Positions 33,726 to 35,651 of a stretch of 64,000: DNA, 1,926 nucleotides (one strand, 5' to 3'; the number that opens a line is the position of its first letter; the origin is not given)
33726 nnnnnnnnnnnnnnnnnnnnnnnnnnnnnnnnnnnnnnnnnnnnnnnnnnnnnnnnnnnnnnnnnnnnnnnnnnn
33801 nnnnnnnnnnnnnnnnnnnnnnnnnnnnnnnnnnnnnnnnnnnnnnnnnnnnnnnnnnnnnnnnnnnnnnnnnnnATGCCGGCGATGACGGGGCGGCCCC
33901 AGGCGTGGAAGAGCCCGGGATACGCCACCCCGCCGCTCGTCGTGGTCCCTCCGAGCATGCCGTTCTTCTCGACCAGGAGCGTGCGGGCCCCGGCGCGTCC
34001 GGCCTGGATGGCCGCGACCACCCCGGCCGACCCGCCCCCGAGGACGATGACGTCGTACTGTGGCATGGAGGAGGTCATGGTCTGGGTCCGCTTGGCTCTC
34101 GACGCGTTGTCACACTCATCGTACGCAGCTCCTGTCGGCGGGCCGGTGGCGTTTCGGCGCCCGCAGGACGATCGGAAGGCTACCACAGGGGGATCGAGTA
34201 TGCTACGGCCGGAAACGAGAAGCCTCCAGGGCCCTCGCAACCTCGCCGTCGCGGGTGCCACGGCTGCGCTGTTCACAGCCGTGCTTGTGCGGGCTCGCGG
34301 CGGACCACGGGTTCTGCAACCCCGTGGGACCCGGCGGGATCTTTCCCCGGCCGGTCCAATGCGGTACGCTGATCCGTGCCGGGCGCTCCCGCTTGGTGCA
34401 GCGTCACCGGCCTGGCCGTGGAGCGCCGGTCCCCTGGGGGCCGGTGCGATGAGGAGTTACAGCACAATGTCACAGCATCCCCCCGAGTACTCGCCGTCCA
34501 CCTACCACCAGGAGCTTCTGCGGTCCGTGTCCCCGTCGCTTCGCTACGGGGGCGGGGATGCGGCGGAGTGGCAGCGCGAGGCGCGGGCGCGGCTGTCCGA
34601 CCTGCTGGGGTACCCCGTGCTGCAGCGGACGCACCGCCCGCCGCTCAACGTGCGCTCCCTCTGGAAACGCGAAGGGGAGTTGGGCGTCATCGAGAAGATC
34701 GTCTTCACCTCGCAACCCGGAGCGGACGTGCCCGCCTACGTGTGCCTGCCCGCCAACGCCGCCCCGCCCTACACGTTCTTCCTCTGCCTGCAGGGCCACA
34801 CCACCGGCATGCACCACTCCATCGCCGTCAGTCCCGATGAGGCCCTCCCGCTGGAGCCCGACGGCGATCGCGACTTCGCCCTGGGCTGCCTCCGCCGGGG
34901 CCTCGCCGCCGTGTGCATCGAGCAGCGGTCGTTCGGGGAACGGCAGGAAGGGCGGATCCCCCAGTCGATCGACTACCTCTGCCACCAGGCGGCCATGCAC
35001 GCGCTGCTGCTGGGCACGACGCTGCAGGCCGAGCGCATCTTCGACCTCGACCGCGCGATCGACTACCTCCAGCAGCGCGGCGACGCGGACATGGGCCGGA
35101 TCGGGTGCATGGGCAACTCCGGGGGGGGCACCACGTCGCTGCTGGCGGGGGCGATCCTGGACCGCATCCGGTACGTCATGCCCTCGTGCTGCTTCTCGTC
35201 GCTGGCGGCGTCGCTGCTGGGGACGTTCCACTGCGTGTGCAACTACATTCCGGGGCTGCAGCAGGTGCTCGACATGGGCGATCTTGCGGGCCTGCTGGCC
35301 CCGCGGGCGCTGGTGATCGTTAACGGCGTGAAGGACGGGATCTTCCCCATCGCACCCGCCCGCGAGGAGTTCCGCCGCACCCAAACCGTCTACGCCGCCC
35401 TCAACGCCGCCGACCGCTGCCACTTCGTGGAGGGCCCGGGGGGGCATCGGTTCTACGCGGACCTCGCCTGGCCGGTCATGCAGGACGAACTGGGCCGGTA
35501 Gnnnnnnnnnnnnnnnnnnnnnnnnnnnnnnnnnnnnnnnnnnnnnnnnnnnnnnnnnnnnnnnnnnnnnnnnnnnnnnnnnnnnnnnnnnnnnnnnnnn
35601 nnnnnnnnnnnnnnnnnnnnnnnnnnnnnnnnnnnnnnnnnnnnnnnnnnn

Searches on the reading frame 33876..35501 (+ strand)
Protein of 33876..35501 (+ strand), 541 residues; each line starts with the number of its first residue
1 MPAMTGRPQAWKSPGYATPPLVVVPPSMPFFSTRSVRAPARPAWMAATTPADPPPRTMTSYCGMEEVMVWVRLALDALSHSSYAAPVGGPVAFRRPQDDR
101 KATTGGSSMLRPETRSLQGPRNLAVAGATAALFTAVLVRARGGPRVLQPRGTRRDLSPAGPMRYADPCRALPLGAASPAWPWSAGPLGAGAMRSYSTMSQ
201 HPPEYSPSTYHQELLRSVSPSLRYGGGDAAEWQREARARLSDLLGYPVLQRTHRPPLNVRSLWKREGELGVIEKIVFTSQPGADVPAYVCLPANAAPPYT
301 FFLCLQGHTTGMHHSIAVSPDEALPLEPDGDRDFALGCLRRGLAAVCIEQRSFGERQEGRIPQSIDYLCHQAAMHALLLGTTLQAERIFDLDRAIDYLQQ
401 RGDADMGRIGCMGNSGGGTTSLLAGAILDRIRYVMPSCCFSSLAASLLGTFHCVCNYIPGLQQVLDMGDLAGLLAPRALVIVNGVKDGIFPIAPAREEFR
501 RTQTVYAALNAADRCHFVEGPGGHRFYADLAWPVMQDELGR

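Call 15: search_protein_families(library=pfam, proteins=[window:33876-35501:+], max_evalue=0.001)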
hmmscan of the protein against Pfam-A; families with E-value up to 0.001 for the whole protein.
window:33876-35501:+ (541 aa): 2 families
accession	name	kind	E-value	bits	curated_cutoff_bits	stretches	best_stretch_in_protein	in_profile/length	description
PF12715.13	Abhydrolase_7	-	6.6e-08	32.6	21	1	212-417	27-235/388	Abhydrolase family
PF22244.2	GCE_fung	-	0.00012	22.5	27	0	391-437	87-135/231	Glucuronyl esterase, fungi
